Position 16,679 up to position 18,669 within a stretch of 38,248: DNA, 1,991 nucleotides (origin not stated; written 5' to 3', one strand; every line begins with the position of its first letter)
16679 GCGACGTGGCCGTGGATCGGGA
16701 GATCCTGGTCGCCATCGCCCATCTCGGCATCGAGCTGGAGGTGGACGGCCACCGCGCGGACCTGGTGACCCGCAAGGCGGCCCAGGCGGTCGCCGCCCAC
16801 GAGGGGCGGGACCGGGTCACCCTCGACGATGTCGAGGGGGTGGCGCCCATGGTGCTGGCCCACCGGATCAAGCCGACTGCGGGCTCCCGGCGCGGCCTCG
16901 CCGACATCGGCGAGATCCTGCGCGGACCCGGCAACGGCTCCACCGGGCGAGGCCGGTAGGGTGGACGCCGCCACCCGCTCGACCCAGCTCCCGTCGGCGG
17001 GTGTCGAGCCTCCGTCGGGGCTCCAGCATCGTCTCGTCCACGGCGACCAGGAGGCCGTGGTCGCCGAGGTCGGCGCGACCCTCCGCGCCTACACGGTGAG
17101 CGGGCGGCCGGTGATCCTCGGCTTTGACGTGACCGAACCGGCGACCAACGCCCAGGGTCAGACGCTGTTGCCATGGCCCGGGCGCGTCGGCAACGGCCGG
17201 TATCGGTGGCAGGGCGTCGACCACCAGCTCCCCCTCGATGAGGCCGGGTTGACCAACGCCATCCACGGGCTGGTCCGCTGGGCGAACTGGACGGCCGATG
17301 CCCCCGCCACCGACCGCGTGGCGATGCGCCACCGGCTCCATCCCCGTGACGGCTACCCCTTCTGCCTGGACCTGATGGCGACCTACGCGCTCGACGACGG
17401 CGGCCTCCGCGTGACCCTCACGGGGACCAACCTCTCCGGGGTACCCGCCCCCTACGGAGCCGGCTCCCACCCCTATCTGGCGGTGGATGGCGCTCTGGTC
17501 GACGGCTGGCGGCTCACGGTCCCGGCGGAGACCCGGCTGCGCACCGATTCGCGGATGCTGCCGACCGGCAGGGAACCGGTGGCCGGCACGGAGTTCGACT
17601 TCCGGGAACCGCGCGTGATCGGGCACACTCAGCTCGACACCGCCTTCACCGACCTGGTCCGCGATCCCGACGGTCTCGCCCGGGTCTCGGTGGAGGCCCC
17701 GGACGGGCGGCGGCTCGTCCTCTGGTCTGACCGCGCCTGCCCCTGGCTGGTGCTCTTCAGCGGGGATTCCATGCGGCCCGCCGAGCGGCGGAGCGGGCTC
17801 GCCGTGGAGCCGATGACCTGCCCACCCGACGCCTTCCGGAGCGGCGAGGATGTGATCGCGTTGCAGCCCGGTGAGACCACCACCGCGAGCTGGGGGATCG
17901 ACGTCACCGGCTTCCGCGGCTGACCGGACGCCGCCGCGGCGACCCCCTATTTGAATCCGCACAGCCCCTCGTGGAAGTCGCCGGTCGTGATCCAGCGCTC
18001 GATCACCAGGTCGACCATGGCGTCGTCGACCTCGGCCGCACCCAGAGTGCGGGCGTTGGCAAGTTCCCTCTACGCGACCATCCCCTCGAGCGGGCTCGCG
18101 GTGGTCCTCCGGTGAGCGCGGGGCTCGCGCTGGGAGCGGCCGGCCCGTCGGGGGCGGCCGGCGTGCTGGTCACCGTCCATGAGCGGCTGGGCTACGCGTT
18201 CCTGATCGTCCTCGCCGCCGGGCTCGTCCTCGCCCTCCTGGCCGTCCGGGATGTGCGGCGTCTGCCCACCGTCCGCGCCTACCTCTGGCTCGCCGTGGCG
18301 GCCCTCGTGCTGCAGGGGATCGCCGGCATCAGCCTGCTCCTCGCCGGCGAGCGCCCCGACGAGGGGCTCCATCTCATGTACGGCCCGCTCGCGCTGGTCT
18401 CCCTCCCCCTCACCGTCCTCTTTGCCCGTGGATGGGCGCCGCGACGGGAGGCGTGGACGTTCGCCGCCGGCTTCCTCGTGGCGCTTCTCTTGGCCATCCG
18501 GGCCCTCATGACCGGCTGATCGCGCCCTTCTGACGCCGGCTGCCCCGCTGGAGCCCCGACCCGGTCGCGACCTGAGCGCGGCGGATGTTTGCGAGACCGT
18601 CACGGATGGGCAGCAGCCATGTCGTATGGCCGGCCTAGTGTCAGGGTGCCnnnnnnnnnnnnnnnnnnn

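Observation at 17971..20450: Central uncharacterised two-gene locus: small 4-TM protein plus anchored FN3, 7-blade propeller and unknown C-terminal domain protein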

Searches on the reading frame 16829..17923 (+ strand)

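Call 3: search_protein_families(library=pfam, proteins=[window:16829-17923:+], max_evalue=0.1)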
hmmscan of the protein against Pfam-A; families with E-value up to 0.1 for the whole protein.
window:16829-17923:+ (364 aa): 1 family
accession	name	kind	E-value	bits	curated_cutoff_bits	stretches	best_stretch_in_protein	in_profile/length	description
PF01263.26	Aldose_epim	-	8.4e-51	173.6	27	1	69-354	5-295/299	Aldose 1-epimerase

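Call 4: search_protein_families(library=ncbifam, proteins=[window:16829-17923:+], max_evalue=0.1)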
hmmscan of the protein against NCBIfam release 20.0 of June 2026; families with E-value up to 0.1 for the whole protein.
window:16829-17923:+ (364 aa): 3 families
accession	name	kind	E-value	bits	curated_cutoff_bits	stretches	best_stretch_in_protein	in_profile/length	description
NF011719.0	PRK15172.1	equivalog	2.5e-59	201.2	251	1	65-353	11-291/300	aldose-1-epimerase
TIGR02636.1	galM_Leloir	equivalog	2.7e-14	53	397.65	1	79-267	20-222/336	galactose-1-epimerase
NF008277.0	PRK11055.1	subfamily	1e-07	31.5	240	1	110-270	71-237/349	galactose-1-epimerase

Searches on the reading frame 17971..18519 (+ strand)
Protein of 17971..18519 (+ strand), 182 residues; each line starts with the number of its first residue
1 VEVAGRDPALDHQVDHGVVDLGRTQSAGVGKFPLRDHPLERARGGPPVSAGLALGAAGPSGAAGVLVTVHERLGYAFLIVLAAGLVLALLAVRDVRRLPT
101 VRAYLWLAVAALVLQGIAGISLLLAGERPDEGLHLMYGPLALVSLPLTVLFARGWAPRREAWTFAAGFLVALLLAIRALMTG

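Call 3: search_protein_families(library=pfam, proteins=[window:17971-18519:+], max_evalue=0.1)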
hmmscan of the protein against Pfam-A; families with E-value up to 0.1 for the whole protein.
window:17971-18519:+ (182 aa): 1 family
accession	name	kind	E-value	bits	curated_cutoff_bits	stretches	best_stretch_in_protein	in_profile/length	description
PF19053.6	EccD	-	0.026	13.9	30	1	50-180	4-128/339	EccD-like transmembrane domain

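Call 4: search_protein_families(library=ncbifam, proteins=[window:17971-18519:+], max_evalue=0.1)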
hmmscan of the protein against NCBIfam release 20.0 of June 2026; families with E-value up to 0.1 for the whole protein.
window:17971-18519:+ (182 aa): 0 families

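Call 7: find_homologous_proteins(query=window:17971-18519:+)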
Query window:17971-18519:+ (182 aa): 24 proteins with E <= 0.001 among 8000 candidates.
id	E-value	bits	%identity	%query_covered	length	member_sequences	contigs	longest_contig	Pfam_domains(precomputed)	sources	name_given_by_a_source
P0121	7.4e-94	331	93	100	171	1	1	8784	-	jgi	jgi:hypothetical protein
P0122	1.5e-67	245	96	74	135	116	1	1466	-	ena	-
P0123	3.2e-64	234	89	74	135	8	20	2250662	-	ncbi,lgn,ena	ncbi:MAG: hypothetical protein ABSE52_03240 [Candidatus Dormibacteria bacterium]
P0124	5.2e-64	234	90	65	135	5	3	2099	-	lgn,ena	-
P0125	5.6e-64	233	90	74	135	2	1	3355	-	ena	-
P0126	1.7e-62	229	88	74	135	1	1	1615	-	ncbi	-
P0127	1.1e-61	226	92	65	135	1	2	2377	-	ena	-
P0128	1.5e-60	222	91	65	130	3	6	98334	-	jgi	jgi:heme A synthase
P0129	7.0e-56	207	92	65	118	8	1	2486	-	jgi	jgi:heme A synthase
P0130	1.2e-55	206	82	74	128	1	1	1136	-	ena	-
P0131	8.5e-53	197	77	71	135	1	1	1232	-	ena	-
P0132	4.6e-52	195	77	65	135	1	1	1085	-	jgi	-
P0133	7.7e-52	194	76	74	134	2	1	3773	-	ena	-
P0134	2.2e-51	192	78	65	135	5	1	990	-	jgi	-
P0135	4.9e-51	191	73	71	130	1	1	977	-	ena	-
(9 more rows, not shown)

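Call 38: find_encoding_contigs(protein=P0121, flank=8000, max_places=3)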
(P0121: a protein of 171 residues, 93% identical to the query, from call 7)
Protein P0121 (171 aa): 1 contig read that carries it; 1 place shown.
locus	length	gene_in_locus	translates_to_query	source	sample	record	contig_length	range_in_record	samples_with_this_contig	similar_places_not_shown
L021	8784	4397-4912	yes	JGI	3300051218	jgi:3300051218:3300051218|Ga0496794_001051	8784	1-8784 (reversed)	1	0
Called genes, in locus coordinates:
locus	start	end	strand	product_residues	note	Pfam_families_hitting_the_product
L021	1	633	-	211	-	?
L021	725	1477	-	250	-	PF01996:F420_ligase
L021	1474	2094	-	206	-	PF01983:CofC, PF12804:NTP_transf_3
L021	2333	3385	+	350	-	PF07728:AAA_5, PF01078:Mg_chelatase, PF17863:AAA_lid_2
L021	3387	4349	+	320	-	PF01263:Aldose_epim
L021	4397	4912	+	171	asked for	-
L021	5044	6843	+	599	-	PF14870:PSII_BNR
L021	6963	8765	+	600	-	PF00009:GTP_EFTU, PF03144:GTP_EFTU_D2, PF00679:EFG_C, PF06421:LepA_C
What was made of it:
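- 18053..18112 (+): Remnant of the 3' end of the '220-aa' gene that precedes gene 1 in other Dormibacteria. It marks a rearrangement breakpoint at about 18050-18066. The same junction appears in an independent assembly, L021 (call 38).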
